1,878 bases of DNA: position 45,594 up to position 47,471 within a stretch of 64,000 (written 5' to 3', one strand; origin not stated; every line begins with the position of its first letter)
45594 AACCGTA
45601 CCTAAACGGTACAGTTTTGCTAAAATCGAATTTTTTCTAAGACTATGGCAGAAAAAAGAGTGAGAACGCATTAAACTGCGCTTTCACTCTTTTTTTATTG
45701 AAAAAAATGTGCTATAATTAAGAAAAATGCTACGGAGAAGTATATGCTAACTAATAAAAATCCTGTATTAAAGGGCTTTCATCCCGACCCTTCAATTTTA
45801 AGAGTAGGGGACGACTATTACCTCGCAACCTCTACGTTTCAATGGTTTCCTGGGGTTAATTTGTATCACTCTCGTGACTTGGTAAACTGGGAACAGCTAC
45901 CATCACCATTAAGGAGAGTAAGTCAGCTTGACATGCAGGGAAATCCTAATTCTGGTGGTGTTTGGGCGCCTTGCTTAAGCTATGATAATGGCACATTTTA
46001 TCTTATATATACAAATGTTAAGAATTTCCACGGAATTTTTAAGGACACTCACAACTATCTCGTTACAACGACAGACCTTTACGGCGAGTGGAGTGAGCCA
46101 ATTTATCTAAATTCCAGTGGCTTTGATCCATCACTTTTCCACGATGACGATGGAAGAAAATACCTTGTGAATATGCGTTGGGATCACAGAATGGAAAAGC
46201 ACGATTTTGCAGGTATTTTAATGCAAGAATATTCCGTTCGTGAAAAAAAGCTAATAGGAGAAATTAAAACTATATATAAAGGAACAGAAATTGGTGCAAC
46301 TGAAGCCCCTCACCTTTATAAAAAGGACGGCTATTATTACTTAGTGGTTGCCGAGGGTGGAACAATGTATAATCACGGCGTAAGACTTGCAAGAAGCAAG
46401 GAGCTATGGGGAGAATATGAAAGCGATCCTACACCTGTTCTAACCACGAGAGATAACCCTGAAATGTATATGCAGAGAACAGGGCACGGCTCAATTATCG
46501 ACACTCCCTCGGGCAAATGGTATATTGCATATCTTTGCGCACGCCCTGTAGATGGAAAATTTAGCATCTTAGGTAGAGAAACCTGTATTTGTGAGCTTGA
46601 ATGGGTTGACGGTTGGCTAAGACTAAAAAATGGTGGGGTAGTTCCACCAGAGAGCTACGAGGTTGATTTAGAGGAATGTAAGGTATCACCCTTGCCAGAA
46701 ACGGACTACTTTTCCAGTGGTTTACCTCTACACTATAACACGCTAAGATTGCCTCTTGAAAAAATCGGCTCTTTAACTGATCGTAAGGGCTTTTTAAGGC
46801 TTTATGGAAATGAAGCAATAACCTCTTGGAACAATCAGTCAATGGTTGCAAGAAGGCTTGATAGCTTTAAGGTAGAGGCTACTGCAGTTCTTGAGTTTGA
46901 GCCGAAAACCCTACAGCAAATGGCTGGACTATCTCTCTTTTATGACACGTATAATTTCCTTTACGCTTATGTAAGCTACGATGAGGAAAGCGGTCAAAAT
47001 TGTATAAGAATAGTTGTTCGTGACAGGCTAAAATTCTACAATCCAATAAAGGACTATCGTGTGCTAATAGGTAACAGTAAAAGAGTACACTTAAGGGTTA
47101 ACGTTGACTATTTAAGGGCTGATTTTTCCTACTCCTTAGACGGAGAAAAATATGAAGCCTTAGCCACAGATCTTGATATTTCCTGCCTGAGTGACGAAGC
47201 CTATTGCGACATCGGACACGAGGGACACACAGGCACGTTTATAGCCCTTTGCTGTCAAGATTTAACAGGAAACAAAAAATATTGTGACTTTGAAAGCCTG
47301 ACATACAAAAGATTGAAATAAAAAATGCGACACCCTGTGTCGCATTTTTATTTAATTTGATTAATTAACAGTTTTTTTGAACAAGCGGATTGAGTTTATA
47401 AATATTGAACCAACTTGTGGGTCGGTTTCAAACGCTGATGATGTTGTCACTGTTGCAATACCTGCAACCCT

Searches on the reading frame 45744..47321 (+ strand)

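Call 67: search_protein_families(library=pfam, proteins=[window:45744-47321:+], max_evalue=0.001)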
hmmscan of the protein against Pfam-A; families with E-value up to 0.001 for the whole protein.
window:45744-47321:+ (525 aa): 3 families
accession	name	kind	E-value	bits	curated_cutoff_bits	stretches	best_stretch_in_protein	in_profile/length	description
PF04616.20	Glyco_hydro_43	-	1.2e-96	323.9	32.2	1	5-292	2-288/288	Glycosyl hydrolases family 43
PF17851.8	GH43_C2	-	2e-51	175.1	22.7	1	321-522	3-203/203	Beta xylosidase C-terminal Concanavalin A-like domain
PF00251.26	Glyco_hydro_32N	-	0.00017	21.7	22.1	0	41-122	43-121/307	Glycosyl hydrolases family 32 N-terminal domain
